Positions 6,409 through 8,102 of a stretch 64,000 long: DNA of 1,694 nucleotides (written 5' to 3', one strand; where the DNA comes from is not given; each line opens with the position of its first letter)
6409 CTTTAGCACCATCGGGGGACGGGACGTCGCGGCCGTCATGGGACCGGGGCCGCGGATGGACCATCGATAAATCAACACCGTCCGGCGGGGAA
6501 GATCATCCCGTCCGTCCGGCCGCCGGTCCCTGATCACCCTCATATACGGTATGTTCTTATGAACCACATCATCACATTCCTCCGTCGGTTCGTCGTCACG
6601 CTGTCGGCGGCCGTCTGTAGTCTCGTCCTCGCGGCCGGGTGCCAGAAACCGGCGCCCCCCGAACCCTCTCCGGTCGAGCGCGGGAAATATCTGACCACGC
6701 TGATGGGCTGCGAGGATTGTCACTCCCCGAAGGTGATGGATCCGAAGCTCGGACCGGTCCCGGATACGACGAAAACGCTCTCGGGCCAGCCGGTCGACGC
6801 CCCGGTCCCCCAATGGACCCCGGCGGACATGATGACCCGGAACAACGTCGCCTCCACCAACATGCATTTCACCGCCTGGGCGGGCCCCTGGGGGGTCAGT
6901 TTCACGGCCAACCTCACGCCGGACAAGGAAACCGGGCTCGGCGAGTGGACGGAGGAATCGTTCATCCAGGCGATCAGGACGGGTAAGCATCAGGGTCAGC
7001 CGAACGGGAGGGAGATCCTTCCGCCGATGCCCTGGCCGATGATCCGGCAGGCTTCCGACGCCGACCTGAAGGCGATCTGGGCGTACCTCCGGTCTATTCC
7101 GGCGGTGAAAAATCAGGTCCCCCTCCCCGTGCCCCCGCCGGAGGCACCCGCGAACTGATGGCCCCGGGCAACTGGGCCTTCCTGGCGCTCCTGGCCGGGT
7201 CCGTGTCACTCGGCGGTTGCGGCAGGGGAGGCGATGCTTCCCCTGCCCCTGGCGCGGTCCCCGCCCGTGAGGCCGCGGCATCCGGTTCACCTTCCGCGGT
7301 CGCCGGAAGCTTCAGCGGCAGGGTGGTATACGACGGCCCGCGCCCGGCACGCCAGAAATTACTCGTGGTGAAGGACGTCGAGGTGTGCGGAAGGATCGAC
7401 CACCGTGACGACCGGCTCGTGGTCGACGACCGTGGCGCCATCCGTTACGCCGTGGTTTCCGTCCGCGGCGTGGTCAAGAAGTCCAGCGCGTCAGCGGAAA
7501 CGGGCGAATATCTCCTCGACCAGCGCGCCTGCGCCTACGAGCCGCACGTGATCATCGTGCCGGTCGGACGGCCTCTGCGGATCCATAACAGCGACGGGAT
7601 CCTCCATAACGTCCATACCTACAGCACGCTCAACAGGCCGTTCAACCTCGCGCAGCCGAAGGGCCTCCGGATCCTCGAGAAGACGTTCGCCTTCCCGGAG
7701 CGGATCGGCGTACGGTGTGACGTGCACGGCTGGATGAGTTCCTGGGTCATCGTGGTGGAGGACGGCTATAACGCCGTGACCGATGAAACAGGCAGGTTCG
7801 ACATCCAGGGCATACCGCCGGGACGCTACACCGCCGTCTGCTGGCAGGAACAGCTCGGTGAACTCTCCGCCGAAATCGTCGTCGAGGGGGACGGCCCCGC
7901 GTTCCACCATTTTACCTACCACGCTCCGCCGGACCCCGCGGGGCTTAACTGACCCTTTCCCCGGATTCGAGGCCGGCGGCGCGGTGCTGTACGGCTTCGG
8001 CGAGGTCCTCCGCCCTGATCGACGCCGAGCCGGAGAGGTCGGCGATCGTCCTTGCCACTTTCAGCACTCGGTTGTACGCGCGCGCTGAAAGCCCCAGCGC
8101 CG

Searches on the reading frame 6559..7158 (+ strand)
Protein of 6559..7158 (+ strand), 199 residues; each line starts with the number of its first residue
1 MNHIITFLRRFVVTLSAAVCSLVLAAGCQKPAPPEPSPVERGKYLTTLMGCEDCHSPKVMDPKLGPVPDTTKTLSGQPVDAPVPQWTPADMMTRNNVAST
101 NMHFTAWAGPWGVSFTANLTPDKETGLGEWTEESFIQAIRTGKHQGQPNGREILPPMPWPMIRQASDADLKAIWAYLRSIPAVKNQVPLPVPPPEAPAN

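Call 3: search_protein_families(library=pfam, max_evalue=0.1, proteins=[window:6559-7158:+])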
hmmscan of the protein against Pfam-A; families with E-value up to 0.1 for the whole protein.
window:6559-7158:+ (199 aa): 2 families
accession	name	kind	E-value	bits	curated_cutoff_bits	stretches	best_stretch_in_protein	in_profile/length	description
PF00034.26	Cytochrom_C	-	1.2e-05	26.9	21.3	1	40-180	2-89/90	Cytochrome c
PF13442.11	Cytochrome_CBB3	-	0.0038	17.9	27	0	121-177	25-68/68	Cytochrome C oxidase, cbb3-type, subunit III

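Call 8: search_protein_families(library=ncbifam, max_evalue=0.01, proteins=[window:6559-7158:+])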
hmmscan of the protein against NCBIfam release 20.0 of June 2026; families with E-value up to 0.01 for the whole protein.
window:6559-7158:+ (199 aa): 0 families

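Call 62: search_solved_structures(query=window:6559-7158:+, max_evalue=1, show_alignments=1)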
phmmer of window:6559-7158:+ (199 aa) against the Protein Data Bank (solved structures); distinct sequences matched with E-value up to 1: 8.
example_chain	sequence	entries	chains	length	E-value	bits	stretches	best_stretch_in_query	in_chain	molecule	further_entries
8hdd_B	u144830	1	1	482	2.5e-25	92.8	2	112-188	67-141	Glucose dehydrogenase beta subunit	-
8gy2_B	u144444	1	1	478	3.3e-19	72.8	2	109-180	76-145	Alcohol dehydrogenase (quinone), cytochrome c subunit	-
7w2j_C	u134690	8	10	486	4.7e-19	72.3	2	107-188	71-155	Fructose dehydrogenase cytochrome subunit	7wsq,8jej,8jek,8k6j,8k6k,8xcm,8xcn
9x0q_B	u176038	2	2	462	6.4e-19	71.8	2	112-178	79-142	Alcohol dehydrogenase (quinone), cytochrome c subunit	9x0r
8gy3_A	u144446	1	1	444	4.6e-11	46.2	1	107-184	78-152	Cytochrome c subunit of aldehyde dehydrogenase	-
9jqa_C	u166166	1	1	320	3.2e-06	30.4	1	111-183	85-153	Fructose dehydrogenase cytochrome subunit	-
3dhx_A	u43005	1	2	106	0.48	13.5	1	61-135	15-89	Methionine import ATP-binding protein metN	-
3bqj_A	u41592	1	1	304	0.96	12.5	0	79-155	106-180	va387 polypeptide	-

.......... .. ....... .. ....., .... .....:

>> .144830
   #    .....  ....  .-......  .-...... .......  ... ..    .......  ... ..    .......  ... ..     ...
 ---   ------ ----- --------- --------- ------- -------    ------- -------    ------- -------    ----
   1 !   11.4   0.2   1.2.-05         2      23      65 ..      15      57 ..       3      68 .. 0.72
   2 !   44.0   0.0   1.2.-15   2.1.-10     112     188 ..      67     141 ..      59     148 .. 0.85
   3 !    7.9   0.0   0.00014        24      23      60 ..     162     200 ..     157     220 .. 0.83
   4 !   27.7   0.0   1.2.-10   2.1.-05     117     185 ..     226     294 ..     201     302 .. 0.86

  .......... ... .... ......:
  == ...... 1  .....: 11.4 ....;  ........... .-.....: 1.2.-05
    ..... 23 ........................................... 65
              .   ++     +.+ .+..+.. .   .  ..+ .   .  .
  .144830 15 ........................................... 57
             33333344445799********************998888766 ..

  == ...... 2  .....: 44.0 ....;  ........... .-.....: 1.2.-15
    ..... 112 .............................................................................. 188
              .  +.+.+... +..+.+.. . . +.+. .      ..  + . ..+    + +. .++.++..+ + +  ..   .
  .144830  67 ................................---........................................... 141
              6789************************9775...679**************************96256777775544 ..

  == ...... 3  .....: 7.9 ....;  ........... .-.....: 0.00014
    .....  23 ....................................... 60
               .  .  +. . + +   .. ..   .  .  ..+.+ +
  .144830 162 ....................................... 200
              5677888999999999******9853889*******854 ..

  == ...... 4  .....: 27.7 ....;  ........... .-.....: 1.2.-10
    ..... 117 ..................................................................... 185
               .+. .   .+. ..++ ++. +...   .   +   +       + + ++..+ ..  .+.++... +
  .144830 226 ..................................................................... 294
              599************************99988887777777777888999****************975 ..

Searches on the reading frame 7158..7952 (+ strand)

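Call 3: search_protein_families(library=pfam, max_evalue=0.1, proteins=[window:7158-7952:+])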
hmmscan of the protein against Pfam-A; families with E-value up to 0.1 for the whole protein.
window:7158-7952:+ (264 aa): 4 families
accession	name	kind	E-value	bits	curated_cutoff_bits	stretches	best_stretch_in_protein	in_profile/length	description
PF13620.12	CarboxypepD_reg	-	3.1e-07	31.1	32.3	1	202-245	28-72/82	Carboxypeptidase regulatory-like domain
PF14686.12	fn3_3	-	5.8e-05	23.2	24.4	1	204-242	27-67/75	Polysaccharide lyase family 4, domain II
PF13715.12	CarbopepD_reg_2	-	0.0071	16.8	32.2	0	197-225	19-47/88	CarboxypepD_reg-like domain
PF00775.27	Dioxygenase_C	-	0.013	15.4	27.3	1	206-257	78-128/182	Dioxygenase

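Call 8: search_protein_families(library=ncbifam, max_evalue=0.01, proteins=[window:7158-7952:+])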
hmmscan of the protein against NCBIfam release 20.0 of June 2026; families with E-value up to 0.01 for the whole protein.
window:7158-7952:+ (264 aa): 0 families
